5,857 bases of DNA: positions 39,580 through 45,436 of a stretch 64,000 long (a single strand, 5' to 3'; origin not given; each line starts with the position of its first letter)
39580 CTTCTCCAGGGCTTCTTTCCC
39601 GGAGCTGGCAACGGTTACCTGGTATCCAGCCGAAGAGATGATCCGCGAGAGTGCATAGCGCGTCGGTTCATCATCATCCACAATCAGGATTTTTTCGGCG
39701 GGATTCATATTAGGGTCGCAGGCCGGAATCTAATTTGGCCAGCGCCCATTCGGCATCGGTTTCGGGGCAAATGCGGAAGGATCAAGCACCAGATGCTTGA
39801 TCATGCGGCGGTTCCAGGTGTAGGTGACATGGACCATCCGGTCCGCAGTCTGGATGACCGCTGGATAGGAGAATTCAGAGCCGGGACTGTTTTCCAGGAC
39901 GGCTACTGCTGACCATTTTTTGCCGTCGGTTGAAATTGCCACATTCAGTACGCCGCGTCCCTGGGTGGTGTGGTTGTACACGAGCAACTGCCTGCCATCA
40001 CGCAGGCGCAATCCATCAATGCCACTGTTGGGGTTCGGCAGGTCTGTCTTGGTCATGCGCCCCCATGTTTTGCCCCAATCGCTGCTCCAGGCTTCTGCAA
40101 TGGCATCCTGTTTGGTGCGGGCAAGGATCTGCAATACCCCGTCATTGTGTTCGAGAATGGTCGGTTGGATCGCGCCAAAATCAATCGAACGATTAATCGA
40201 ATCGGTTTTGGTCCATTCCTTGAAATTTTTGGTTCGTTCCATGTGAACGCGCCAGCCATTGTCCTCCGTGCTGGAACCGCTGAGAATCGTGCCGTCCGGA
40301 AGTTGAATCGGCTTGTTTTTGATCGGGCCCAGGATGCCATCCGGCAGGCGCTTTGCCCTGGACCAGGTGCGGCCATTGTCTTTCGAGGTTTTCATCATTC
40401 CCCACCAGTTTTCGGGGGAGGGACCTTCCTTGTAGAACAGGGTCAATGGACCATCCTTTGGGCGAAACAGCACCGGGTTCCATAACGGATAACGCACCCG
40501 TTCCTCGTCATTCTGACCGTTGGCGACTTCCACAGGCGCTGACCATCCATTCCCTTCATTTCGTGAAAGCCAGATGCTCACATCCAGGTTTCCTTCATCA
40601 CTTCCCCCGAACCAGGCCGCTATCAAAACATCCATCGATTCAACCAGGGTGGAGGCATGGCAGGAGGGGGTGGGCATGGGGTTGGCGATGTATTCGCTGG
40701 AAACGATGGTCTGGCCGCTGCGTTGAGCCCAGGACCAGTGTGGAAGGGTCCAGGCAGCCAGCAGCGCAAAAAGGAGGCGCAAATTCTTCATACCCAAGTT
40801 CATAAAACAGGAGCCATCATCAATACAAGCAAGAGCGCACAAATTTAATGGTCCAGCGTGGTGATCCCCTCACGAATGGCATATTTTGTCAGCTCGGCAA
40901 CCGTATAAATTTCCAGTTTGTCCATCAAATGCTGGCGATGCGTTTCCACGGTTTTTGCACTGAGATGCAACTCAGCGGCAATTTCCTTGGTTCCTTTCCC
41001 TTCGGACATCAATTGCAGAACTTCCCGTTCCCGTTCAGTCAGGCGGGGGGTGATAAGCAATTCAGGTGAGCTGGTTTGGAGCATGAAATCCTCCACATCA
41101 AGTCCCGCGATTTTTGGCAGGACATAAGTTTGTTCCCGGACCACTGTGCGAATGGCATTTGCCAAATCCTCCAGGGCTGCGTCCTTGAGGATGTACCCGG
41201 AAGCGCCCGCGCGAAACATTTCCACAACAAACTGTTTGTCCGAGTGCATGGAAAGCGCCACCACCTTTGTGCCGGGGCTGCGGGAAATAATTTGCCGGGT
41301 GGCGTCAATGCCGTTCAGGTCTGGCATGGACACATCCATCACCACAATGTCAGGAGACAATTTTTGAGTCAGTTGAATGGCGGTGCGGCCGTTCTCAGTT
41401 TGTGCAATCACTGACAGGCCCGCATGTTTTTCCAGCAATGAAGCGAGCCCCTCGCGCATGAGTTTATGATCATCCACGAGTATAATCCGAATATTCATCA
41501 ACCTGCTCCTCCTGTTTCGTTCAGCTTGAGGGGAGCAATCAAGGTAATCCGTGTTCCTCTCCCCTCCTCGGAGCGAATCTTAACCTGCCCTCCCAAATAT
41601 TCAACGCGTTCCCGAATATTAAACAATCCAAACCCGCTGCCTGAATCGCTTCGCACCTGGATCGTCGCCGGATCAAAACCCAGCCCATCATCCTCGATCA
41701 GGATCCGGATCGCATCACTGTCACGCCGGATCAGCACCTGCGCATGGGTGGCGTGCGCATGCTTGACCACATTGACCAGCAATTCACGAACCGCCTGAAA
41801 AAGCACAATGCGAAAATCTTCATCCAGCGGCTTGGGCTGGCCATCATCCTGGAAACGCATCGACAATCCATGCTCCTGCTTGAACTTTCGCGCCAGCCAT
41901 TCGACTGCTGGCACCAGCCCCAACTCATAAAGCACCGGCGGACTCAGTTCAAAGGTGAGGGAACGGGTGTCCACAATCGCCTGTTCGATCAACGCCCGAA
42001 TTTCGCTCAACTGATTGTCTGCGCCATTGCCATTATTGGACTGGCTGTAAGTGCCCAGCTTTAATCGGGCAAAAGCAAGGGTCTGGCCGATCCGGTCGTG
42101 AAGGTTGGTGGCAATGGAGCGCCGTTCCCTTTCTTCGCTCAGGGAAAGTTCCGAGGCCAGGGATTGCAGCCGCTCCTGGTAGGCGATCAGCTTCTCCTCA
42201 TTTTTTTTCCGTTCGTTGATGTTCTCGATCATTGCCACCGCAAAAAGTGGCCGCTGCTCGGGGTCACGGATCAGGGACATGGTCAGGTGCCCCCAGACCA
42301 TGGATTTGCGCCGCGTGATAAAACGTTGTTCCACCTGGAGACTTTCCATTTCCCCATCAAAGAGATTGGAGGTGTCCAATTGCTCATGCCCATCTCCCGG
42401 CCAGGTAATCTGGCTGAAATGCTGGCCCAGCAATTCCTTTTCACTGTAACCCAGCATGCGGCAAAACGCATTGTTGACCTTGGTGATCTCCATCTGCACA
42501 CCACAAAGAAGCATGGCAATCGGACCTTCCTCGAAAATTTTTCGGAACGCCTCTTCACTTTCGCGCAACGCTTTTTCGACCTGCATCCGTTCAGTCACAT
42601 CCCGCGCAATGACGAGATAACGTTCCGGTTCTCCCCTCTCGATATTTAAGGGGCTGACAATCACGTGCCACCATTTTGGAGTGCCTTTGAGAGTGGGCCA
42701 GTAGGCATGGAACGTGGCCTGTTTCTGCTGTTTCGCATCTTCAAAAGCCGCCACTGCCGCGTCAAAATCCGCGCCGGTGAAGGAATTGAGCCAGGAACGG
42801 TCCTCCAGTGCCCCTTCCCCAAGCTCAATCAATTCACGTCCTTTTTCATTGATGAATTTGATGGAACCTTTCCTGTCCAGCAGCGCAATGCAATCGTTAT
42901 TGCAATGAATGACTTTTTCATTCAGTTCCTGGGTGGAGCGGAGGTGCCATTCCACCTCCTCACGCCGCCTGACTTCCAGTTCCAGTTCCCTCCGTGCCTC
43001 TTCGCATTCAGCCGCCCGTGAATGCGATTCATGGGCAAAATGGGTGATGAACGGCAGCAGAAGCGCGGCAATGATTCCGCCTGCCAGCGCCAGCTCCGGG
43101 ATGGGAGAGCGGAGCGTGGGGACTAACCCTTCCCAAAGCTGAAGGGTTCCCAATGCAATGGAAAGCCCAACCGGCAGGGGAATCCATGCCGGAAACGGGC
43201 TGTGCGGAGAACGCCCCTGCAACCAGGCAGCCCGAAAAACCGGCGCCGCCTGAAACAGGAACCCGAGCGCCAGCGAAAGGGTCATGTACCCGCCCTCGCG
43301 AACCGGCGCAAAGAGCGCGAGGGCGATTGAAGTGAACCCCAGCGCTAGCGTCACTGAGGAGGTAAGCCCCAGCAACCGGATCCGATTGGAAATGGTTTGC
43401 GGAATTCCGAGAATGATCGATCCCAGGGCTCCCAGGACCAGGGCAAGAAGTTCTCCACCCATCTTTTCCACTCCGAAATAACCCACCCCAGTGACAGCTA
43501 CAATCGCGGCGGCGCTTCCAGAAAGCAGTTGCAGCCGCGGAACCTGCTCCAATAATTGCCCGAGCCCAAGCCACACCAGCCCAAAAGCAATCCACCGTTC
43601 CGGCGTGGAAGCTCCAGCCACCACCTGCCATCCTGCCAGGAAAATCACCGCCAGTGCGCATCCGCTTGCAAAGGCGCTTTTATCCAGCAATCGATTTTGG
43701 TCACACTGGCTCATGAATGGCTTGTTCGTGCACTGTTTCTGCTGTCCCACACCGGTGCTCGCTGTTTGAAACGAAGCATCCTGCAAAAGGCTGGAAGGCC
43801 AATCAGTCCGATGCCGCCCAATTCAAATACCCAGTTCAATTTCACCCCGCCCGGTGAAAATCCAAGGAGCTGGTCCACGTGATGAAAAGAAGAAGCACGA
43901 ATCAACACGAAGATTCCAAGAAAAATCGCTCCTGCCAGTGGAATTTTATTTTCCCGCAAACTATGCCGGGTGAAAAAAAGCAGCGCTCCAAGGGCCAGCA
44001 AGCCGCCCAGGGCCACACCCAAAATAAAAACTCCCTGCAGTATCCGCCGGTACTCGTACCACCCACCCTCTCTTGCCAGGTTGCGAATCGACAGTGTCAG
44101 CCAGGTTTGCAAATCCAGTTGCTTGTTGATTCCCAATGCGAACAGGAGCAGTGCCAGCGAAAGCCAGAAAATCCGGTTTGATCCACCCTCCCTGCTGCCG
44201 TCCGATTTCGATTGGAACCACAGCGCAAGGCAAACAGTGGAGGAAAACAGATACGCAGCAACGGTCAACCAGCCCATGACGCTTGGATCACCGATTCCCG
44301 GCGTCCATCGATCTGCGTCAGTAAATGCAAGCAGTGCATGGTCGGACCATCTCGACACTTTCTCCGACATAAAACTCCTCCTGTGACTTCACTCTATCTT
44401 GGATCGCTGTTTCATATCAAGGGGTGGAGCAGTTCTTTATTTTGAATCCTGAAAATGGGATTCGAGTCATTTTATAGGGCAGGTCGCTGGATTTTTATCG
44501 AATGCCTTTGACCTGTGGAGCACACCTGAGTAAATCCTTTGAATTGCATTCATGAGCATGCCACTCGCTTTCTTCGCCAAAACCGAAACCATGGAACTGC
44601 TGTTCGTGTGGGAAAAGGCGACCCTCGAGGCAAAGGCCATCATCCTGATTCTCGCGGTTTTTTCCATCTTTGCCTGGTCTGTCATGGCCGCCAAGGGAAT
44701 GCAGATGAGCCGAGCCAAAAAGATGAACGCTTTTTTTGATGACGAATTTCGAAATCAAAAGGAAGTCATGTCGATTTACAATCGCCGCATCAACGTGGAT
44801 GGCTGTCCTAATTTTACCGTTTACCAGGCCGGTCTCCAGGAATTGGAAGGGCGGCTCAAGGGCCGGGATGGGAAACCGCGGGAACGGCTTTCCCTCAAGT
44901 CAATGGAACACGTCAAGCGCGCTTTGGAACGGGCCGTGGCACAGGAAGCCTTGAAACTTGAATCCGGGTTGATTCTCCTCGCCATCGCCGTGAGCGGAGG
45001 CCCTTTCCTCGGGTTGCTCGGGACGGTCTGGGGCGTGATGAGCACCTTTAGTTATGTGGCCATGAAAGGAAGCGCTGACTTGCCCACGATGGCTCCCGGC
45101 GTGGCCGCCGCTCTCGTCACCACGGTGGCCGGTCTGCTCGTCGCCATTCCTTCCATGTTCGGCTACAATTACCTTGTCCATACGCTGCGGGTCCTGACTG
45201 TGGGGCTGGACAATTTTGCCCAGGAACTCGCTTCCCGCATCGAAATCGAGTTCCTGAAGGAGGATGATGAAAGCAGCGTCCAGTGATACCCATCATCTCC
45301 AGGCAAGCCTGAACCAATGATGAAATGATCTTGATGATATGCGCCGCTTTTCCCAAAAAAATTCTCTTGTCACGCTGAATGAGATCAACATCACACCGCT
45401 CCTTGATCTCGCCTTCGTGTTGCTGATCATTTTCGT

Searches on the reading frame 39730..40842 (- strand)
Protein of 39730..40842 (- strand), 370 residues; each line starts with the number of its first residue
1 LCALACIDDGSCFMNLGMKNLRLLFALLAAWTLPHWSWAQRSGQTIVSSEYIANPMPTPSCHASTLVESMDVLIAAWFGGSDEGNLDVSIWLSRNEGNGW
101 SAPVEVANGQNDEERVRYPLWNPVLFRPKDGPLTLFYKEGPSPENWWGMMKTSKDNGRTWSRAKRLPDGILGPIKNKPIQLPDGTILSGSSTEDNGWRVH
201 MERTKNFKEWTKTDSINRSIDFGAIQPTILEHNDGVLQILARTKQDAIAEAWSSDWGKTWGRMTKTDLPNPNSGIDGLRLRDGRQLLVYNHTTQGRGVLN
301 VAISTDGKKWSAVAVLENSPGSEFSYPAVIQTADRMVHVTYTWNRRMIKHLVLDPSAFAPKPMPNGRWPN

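Call 16: search_protein_families(library=pfam, proteins=[window:39730-40842:-], max_evalue=0.001)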
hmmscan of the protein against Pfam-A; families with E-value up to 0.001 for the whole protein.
window:39730-40842:- (370 aa): 2 families
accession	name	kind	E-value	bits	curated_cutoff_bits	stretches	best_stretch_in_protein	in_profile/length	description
PF13088.12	BNR_2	-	4.6e-87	292.3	31.4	1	73-339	3-277/277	BNR repeat-like domain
PF13859.12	BNR_3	-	3e-06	27.3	27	1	79-265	21-215/308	BNR repeat-like domain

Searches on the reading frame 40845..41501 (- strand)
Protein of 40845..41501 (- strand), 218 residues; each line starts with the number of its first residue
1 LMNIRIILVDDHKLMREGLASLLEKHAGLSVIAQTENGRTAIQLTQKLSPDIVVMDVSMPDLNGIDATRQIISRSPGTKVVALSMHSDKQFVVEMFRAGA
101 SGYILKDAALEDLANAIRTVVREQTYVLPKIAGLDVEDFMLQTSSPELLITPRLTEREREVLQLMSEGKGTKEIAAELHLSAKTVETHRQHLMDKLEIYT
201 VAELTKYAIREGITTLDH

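Call 16: search_protein_families(library=pfam, proteins=[window:40845-41501:-], max_evalue=0.001)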
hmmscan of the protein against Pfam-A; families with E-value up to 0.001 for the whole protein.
window:40845-41501:- (218 aa): 4 families
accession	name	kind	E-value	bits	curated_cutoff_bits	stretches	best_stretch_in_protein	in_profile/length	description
PF00072.30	Response_reg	-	1.3e-30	106.2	30.2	1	6-118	1-111/111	Response regulator receiver domain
PF00196.25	GerE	-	3.1e-19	68.8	23.5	1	154-208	3-57/57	Bacterial regulatory proteins, luxR family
PF08281.18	Sigma70_r4_2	-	1.7e-07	31.2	25.7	1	153-195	10-53/54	Sigma-70, region 4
PF04545.22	Sigma70_r4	-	0.00016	21.6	24.1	1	153-188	4-40/50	Sigma-70, region 4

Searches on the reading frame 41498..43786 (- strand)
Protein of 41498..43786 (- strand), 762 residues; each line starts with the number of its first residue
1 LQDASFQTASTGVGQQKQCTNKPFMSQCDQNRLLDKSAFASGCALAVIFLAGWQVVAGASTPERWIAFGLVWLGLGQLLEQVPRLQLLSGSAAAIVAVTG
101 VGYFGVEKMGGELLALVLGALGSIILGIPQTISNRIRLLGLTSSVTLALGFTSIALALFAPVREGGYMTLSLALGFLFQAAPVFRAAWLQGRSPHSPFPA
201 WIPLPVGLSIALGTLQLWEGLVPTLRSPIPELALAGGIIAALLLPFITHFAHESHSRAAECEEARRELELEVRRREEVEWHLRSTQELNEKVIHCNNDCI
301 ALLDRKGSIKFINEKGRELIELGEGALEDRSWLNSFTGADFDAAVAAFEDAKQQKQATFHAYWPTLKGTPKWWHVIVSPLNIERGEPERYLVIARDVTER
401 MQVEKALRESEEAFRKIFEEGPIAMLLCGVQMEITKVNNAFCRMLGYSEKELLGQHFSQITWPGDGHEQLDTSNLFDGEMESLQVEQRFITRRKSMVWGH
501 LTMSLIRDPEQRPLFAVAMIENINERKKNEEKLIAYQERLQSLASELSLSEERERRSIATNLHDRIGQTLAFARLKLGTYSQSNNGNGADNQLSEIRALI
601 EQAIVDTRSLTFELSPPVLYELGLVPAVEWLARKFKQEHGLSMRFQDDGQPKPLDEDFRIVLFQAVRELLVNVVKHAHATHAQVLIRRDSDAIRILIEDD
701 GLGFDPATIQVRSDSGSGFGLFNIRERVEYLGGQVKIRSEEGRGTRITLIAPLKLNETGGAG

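Call 16: search_protein_families(library=pfam, proteins=[window:41498-43786:-], max_evalue=0.001)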
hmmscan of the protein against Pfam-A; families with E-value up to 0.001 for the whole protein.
window:41498-43786:- (762 aa): 8 families
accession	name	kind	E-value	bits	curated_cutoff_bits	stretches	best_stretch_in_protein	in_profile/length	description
PF13426.13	PAS_9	-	1e-21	77.5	27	2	424-525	3-103/103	PAS domain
PF08448.16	PAS_4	-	1.1e-18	67.9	23.1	2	297-400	5-108/110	PAS fold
PF02518.31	HATPase_c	-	2e-18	67.3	26.4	1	662-754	6-110/111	Histidine kinase-, DNA gyrase B-, and HSP90-like ATPase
PF00989.32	PAS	-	5.2e-15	55.9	22.6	1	417-521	6-111/113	PAS fold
PF08447.18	PAS_3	-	1.7e-11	44.7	25.6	1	435-517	2-86/89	PAS fold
PF07730.19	HisKA_3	-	6.8e-11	43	24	1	554-619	1-68/68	Histidine kinase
PF13188.13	PAS_8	-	1.1e-09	38.3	21.8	1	414-457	3-43/65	PAS domain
PF13581.12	HATPase_c_2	-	3.3e-08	34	27.4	1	655-749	25-125/127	Histidine kinase-like ATPase domain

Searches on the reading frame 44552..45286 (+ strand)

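Call 16: search_protein_families(library=pfam, proteins=[window:44552-45286:+], max_evalue=0.001)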
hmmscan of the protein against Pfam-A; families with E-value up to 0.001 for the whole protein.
window:44552-45286:+ (244 aa): 1 family
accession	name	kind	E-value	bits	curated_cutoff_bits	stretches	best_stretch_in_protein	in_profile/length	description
PF01618.21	MotA_ExbB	-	4.6e-29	101.2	22.9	1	114-216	20-122/127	MotA/TolQ/ExbB proton channel family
